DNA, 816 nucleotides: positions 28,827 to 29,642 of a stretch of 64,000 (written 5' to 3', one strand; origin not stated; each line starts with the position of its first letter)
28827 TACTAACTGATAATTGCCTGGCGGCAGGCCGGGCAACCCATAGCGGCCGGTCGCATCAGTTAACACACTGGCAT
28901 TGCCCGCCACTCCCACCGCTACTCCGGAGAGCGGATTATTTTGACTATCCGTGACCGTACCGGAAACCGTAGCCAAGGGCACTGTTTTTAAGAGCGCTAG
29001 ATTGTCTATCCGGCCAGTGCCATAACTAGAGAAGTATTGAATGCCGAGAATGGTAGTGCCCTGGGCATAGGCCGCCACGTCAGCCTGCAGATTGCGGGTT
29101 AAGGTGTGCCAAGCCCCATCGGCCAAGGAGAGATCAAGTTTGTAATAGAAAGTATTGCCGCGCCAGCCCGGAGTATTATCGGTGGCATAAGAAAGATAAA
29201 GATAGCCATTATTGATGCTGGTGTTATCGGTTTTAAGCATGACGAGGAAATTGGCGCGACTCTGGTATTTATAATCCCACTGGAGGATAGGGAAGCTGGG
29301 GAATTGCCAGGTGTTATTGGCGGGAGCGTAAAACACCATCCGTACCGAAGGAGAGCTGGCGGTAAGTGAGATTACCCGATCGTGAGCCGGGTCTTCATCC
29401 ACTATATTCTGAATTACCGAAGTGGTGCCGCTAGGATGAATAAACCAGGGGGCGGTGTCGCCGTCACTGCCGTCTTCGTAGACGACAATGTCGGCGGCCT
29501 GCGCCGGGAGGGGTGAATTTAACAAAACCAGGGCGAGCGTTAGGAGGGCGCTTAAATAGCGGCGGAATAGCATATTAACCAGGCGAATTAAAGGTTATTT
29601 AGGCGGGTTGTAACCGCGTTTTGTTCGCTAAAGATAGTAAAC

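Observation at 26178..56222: ~30 kb locus of four giant secreted proteins, three sharing a recurrent unrecognised ~190-aa module fused to a CarbopepD_reg-like domain (8 copies)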

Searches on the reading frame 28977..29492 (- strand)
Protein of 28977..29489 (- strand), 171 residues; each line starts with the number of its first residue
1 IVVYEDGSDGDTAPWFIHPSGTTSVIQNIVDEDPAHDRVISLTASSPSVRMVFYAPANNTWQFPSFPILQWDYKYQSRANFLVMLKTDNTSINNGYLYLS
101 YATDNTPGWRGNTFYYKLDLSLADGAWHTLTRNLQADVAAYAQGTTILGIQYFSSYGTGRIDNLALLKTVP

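Call 9: search_protein_families(library=pfam, proteins=[window:28977-29489:-], max_evalue=10)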
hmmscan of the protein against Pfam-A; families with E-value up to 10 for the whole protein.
seq(171 aa): 1 family
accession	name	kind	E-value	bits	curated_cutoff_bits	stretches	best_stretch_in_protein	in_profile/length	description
PF21174.3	Glce_b_sandwich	-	1.6e-06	28.6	27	1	68-138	28-93/123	D-glucuronyl C5-epimerase, beta-sandwich domain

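Call 13: search_solved_structures(query=A1, max_evalue=10, show_alignments=2)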
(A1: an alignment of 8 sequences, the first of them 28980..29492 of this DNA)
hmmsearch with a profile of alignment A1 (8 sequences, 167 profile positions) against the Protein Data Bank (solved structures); distinct sequences matched with E-value up to 10: 6.
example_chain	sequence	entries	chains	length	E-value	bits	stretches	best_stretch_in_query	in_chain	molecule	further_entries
5m8e_A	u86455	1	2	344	0.014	18.1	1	54-133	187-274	Alpha-N-arabinofuranosidase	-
5m8b_A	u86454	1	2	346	0.18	14.5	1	53-120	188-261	Beta-xylosidase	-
6hzz_A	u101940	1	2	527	0.35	13.5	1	68-135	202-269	D-glucuronyl C5-epimerase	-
6i01_A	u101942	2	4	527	0.38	13.4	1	68-135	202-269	D-glucuronyl C5-epimerase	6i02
1t1r_A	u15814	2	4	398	2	11.1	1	25-53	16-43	1-deoxy-D-xylulose 5-phosphate reductoisomerase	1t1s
1k5h_A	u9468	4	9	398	2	11.1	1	25-53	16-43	1-deoxy-D-xylulose-5-phosphate reductoisomerase | 1-deoxy-D-xylulose 5-phosphate reductoisomerase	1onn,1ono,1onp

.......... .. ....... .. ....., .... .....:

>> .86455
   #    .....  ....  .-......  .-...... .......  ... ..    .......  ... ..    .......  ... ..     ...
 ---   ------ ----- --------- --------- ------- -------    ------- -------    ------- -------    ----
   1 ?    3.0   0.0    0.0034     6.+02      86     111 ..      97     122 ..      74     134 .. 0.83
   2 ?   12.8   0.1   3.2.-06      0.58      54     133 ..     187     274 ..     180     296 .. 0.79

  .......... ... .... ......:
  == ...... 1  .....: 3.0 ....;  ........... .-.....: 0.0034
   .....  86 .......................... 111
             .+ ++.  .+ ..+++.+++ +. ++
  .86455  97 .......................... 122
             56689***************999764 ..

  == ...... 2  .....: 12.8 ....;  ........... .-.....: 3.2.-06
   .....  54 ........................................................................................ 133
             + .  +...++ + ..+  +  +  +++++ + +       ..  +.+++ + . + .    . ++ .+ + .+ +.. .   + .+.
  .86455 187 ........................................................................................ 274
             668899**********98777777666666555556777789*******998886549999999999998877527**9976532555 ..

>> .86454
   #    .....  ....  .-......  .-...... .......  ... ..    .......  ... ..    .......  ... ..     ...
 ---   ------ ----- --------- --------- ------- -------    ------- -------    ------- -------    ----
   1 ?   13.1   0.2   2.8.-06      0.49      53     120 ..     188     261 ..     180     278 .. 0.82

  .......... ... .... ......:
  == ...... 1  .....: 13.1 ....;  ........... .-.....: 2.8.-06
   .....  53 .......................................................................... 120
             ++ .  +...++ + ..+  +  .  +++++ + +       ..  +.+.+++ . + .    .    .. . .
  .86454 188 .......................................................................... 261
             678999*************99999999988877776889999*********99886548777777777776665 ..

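Call 14: find_homologous_proteins(query=A1, max_evalue=0.001)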
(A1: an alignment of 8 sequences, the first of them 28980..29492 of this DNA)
Query A1 (8 sequences) (171 aa, profile of the alignment): 2 proteins with E <= 0.001 among 1583 candidates.
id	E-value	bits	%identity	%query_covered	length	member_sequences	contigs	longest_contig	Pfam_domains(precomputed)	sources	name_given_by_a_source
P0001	3.8e-65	236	71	88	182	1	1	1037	-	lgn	-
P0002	1.6e-9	55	41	42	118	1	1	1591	-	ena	-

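Call 22: predict_structure(alignment_id=A1)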
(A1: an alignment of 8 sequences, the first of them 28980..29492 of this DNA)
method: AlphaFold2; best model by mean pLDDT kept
length: 171 residues; sequences in the alignment: 8
mean_pLDDT: 79.6   pTM: 0.80
mean pLDDT of the five models: 79.6, 73.2, 71.8, 65.6, 64.0
residues with pLDDT >= 90: 61; 70-90: 71; 50-70: 30; < 50: 9
segments of 3 or more residues with pLDDT < 50: 11-15
pLDDT, mean of each block of 10 residues (from residue 1): 59 48 64 77 74 63 73 89 92 91 94 94 91 93 89 86 81 62
secondary structure, 60 per line:
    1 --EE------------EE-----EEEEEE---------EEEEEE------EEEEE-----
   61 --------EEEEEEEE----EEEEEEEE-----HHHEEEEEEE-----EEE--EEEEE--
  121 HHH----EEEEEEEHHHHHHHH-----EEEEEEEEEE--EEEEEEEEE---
elements in order: E24-29 E39-44 E51-55 E69-76 E81-88 E97-103 E109-111 E114-118 E128-134 H135-142 E148-157 E160-168

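Call 25: fold_search(model_id=the predicted structure, library=pdb)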
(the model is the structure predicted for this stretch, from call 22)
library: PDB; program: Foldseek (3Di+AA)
matches with E <= 10: 1169; with E <= 0.001: 50
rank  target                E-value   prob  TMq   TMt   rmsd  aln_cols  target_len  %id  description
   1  6i01_B                1.3e-10  1.00  0.77  0.27   3.1       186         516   18  Structure of human D-glucuronyl C5 epimerase in complex with substrate (released 2019-04-03)
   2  9e78_X                1.4e-10  1.00  0.77  0.73   3.2       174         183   13  48-nm repeat of the Leishmania tarentolae doublet microtubule (released 2025-03-12)
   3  6hzz_A                1.5e-10  1.00  0.77  0.27   3.1       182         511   17  Structure of human D-glucuronyl C5 epimerase (released 2019-04-03)
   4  6i02_A                1.8e-10  1.00  0.76  0.27   3.1       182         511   16  Structure of human D-glucuronyl C5 epimerase in complex with product (released 2019-04-03)
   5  6hzz_B                1.8e-10  1.00  0.76  0.27   3.2       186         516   17  Structure of human D-glucuronyl C5 epimerase (released 2019-04-03)
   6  6i01_A                1.9e-10  1.00  0.76  0.27   3.1       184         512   17  Structure of human D-glucuronyl C5 epimerase in complex with substrate (released 2019-04-03)
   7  8otz_XL               2.8e-10  1.00  0.74  0.71   3.5       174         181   16  48-nm repeat of the native axonemal doublet microtubule from bovine sperm (released 2023-11-22)
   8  8iyj_XA               3.6e-10  1.00  0.76  0.71   3.3       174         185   11  Cryo-EM structure of the 48-nm repeat doublet microtubule from mouse sperm (released 2023-07-05)
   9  4pxq_A                7.0e-10  1.00  0.77  0.27   3.4       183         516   19  Crystal structure of D-glucuronyl C5-epimerase in complex with heparin hexasaccharide (released 2015-01-14)
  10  9d5n_C1               7.0e-10  1.00  0.73  0.69   3.6       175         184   12  48-nm doublet microtubule from Trichomonas vaginalis strain G3 (released 2025-05-14)
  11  6ve7_3                7.9e-10  1.00  0.76  0.71   3.3       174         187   14  The inner junction complex of Chlamydomonas reinhardtii doublet microtubule (released 2020-02-05)
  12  6u42_3W               9.9e-10  1.00  0.76  0.71   3.3       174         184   14  Natively decorated ciliary doublet microtubule (released 2019-11-13)
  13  4pxq_B                1.1e-09  1.00  0.76  0.27   3.5       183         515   19  Crystal structure of D-glucuronyl C5-epimerase in complex with heparin hexasaccharide (released 2015-01-14)
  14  7ung_XA               1.2e-09  1.00  0.74  0.69   3.4       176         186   14  48-nm repeat of the human respiratory doublet microtubule (released 2022-10-05)
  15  8snb_3E               2.8e-09  1.00  0.73  0.67   3.6       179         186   15  atomic model of sea urchin sperm doublet microtubule (48-nm periodicity) (released 2023-06-28)
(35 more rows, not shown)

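Call 27: search_protein_representatives(alignment_id=A1)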
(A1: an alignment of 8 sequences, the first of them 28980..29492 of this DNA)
Query: 8 sequences, 167 profile positions. Proteins with E-value up to 0.001 (for the whole library): 1024; up to 1e-10: 662; up to 1e-30: 181. The best 150 are listed.
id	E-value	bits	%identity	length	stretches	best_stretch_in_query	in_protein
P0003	4.1e-266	888.5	-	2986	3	3-165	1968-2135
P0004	6.3e-265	884.7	-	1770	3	2-166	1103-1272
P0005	1.2e-145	496.6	-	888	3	3-164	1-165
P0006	5.1e-135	462.0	-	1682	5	2-162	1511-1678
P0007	6.0e-131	448.8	-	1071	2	2-165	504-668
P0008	1.0e-128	441.5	-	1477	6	2-162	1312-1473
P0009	1.5e-122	421.5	-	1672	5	3-162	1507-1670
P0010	1.6e-111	385.6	-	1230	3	2-166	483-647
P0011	3.2e-102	355.3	-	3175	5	3-163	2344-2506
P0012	7.3e-99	344.4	-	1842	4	2-164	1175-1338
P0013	2.5e-86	303.6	-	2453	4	3-163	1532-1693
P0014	9.6e-85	298.5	-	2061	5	4-163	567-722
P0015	3.8e-82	290.0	-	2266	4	7-162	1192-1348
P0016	1.1e-81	288.5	-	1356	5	4-165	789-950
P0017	3.4e-78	277.1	-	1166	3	2-151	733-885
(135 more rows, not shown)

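Call 30: find_related_loci(query=A1, collection=genome_contigs, flank=10000)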
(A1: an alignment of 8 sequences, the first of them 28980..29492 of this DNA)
Query A1 (171 aa) in genome_contigs; peptide patterns used: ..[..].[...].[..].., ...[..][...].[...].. (x = any residue, [..] = any of these).
46 stretches matched a pattern, but none encodes a relative of the query by tblastn (E <= 1e-3).

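Call 38: search_protein_families(library=pfam, alignment_id=A2, max_evalue=0.001)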
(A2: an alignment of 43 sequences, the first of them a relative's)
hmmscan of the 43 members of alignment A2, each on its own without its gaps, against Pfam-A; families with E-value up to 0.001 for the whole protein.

A. member 1, P0005 (888 aa): 8 families
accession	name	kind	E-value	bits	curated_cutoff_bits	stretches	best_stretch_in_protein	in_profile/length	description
PF13620.12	CarboxypepD_reg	-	1.5e-21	76.9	32.3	2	176-229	1-59/82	Carboxypeptidase regulatory-like domain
PF13715.12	CarbopepD_reg_2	-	8.3e-16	58.2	32.2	2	432-495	1-66/88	CarboxypepD_reg-like domain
PF01471.23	PG_binding_1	-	5.2e-13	49.4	23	2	786-825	2-39/57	Putative peptidoglycan binding domain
PF21174.3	Glce_b_sandwich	-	4.1e-11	43.5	27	1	322-395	25-93/123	D-glucuronyl C5-epimerase, beta-sandwich domain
PF09430.16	EMC7_beta-sandw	-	4.4e-09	37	26.6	1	440-498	5-64/122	ER membrane protein complex subunit 7, beta-sandwich domain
PF16371.11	MetallophosN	-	8.9e-05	23.1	35.6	0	434-468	1-33/77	N terminal of Calcineurin-like phosphoesterase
PF14686.12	fn3_3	-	0.00016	21.8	24.4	0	428-501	7-74/75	Polysaccharide lyase family 4, domain II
PF17210.9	SdrD_B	-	0.00056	20.5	29.7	0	200-227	40-67/112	SdrD B-like domain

B. families by the number of members that match (of 43 scanned): 80 families (the first 25 are shown)
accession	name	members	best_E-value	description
PF21174.3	Glce_b_sandwich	41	1.7e-39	D-glucuronyl C5-epimerase, beta-sandwich domain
PF13620.12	CarboxypepD_reg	11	8.2e-38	Carboxypeptidase regulatory-like domain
PF18884.5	TSP3_bac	10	1.2e-45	Bacterial TSP3 repeat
PF13715.12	CarbopepD_reg_2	10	4.9e-28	CarboxypepD_reg-like domain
PF00041.27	fn3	7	1.5e-29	Fibronectin type III domain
PF17210.9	SdrD_B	7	5.6e-25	SdrD B-like domain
PF09430.16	EMC7_beta-sandw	7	4.2e-13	ER membrane protein complex subunit 7, beta-sandwich domain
PF17802.7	SpaA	5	1.8e-19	Prealbumin-like fold domain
PF22352.2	K319L-like_PKD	4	4.7e-28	K319L-like, PKD domain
PF16403.11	Bact_surface_Ig-like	3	8.2e-53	Bacterial surface protein, Ig-like domain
PF18911.6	PKD_4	3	3.1e-23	PKD domain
PF16656.11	Pur_ac_phosph_N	3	1.8e-11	Purple acid Phosphatase, N-terminal domain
PF25059.1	FN3_DSCAM-DSCAML_C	3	1.5e-08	DSCAM/DSCAML C-terminal Fn3-like domain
PF01436.27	NHL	2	7.6e-79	NHL repeat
PF09479.16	Flg_new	2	8.3e-36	Listeria-Bacteroides repeat domain (List_Bact_rpt)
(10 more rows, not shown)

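Call 54: find_related_loci(query=A1, collection=metagenome_contigs, flank=10000)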
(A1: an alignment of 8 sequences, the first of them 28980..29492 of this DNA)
Query A1 (171 aa) in metagenome_contigs; peptide patterns used: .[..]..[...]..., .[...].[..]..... (x = any residue, [..] = any of these).
63 stretches matched a pattern, but none encodes a relative of the query by tblastn (E <= 1e-3).

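Call 55: search_solved_structures(query=A3, max_evalue=1, show_alignments=1)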
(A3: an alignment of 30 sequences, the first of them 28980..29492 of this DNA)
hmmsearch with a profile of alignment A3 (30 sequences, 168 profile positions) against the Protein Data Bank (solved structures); distinct sequences matched with E-value up to 1: 17.
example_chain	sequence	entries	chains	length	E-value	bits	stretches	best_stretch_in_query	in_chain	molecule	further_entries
4pw2_A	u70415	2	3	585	9.8e-12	47.9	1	4-166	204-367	D-glucuronyl C5 epimerase B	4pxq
6hzz_A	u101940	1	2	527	2.5e-11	46.5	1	4-165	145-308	D-glucuronyl C5-epimerase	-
6i01_A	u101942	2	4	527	2.6e-11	46.5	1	4-165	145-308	D-glucuronyl C5-epimerase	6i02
7rro_XA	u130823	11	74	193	0.28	13.9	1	17-154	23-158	Cilia- and flagella-associated protein 20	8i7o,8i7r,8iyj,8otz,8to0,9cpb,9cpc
1h6h_A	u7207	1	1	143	0.38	13.4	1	75-104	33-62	NEUTROPHIL CYTOSOL FACTOR 4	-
11yj_X0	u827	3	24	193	0.52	13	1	17-131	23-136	Cilia- and flagella-associated protein 20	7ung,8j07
9i64_B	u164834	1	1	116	0.53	12.9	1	38-89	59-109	Aryl hydrocarbon receptor nuclear translocator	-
4h6j_B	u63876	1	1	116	0.53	12.9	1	38-89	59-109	ARYL HYDROCARBON NUCLEAR TRANSLOCATOR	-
2b02_A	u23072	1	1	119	0.56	12.9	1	38-89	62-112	Aryl hydrocarbon receptor nuclear translocator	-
1x0o_A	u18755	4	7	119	0.56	12.9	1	38-89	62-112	Aryl hydrocarbon receptor nuclear translocator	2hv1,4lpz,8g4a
3f1n_B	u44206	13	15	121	0.58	12.8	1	38-89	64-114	Aryl hydrocarbon receptor nuclear translocator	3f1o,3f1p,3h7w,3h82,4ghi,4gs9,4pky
8ck3_B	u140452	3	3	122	0.59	12.8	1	38-89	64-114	Aryl hydrocarbon receptor nuclear translocator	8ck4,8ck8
5tbm_B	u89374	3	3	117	0.63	12.7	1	38-89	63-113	Aryl hydrocarbon receptor nuclear translocator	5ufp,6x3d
6x21_B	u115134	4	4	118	0.64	12.7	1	38-89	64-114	Aryl hydrocarbon receptor nuclear translocator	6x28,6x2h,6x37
2a24_B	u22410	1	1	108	0.65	12.7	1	38-89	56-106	Aryl hydrocarbon receptor nuclear translocator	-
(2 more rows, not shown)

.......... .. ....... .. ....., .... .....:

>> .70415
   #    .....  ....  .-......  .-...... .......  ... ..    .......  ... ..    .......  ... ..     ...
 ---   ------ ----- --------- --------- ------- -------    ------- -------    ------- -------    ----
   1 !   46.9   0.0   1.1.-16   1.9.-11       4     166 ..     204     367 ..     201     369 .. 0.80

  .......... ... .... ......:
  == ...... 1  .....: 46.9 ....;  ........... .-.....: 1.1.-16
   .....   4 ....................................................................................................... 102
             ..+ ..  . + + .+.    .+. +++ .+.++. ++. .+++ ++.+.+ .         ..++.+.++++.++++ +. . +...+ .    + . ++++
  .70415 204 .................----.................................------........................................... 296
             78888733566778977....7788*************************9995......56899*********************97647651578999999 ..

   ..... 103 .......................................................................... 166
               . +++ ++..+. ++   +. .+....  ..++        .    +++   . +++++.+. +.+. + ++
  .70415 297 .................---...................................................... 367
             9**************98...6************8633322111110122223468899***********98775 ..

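Call 70: list_cluster_members(proteins=[P0003, P0004, P0005, P0006, P0007, P0008, P0009, P0010, P0012, P0017])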
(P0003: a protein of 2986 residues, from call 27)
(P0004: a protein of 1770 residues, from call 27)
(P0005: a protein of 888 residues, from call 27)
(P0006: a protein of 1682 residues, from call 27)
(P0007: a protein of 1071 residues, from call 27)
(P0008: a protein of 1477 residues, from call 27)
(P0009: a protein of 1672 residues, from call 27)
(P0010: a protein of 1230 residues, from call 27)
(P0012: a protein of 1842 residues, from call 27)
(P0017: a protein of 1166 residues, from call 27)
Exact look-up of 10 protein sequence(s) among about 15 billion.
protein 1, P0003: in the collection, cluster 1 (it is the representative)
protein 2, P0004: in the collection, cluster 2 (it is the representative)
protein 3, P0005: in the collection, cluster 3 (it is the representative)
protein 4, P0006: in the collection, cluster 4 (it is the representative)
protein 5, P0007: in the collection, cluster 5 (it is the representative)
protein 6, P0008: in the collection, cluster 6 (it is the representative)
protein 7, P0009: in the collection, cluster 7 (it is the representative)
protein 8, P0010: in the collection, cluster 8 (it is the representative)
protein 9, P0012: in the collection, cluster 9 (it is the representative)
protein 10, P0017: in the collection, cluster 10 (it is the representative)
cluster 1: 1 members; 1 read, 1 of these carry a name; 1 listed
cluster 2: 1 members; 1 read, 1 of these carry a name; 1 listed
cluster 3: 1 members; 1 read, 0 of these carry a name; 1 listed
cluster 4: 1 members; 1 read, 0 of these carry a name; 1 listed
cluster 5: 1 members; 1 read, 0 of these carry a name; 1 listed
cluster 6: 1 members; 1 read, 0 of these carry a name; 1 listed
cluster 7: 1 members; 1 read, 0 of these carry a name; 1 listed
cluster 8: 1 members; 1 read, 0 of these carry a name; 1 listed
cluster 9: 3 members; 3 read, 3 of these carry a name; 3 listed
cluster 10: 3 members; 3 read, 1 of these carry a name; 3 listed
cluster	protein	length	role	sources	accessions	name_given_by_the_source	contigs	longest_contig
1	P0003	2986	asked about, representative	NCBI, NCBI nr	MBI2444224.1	MAG: VCBS repeat-containing protein [Candidatus Magasanikbacteria bacterium] | VCBS repeat-containing protein [Candidatus Magasanikbacteria bacterium]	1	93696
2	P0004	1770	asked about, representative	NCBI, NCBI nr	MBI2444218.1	MAG: carboxypeptidase regulatory-like domain-containing protein [Candidatus ... | carboxypeptidase regulatory-like domain-containing protein [Candidatus Magasanikbacteria ...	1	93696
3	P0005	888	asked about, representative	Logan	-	-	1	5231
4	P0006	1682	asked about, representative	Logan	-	-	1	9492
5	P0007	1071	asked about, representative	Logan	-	-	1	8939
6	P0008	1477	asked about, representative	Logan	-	-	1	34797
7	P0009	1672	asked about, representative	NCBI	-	-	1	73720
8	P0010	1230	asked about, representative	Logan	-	-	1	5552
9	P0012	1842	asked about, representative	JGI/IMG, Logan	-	hypothetical protein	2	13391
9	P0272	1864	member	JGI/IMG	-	hypothetical protein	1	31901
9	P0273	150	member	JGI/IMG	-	hypothetical protein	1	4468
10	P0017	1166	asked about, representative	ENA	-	-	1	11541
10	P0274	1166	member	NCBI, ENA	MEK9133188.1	MAG: carboxypeptidase regulatory-like domain-containing protein [Patescibacteria group ...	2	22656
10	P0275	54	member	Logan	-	-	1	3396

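Call 72: fold_search(model_id=the predicted structure, library=viral)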
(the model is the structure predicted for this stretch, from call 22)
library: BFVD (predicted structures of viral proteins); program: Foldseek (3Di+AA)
matches with E <= 10: 1199; with E <= 0.001: 14
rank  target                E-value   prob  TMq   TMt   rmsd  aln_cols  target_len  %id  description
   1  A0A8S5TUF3            1.8e-05  1.00  0.51  0.36   5.3       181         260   12  Uncharacterized protein [Siphoviridae sp. ctWT735]
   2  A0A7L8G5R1            1.3e-04  1.00  0.44  0.13   8.1       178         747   15  (no name in the UniProt tables at hand)
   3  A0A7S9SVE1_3          1.6e-04  1.00  0.45  0.09   6.4       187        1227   12  (no name in the UniProt tables at hand)
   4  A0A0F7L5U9            2.0e-04  1.00  0.51  0.40   5.7       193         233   12  Uncharacterized protein [uncultured marine virus]
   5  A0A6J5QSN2            2.3e-04  1.00  0.42  0.18  10.1       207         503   13  Carbohydrate-binding, CenC-like [uncultured Caudovirales phage]
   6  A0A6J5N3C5            3.1e-04  1.00  0.44  0.16   7.4       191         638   11  Peptidase S74 domain-containing protein [uncultured Caudovirales phage]
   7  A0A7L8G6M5            4.2e-04  0.97  0.36  0.07  11.7       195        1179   11  (no name in the UniProt tables at hand)
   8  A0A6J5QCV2            4.7e-04  1.00  0.50  0.21   8.6       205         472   13  Bacteriophage lambda, Stf, side tail fibre-repeat-2 [uncultured Caudovirales phage]
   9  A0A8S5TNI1            5.9e-04  1.00  0.42  0.27   5.8       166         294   11  Uncharacterized protein [Podoviridae sp. ct90d35]
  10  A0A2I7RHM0            6.2e-04  1.00  0.42  0.20   7.5       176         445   11  (no name in the UniProt tables at hand)
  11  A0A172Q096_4          7.8e-04  1.00  0.51  0.08   6.6       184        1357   10  F5/8 type C domain-containing protein [Acinetobacter phage vB_AbaM_ME3]
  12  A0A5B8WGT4            7.8e-04  1.00  0.52  0.25   7.7       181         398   13  Esterase [Arthrobacter phage Qui]
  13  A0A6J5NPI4            7.8e-04  0.99  0.41  0.26   8.6       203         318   10  Uncharacterized protein [uncultured Caudovirales phage]
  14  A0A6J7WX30            8.2e-04  1.00  0.50  0.24   9.6       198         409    9  Uncharacterized protein [uncultured Caudovirales phage]
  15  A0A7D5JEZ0            1.0e-03  1.00  0.52  0.36   4.3       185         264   12  (no name in the UniProt tables at hand)
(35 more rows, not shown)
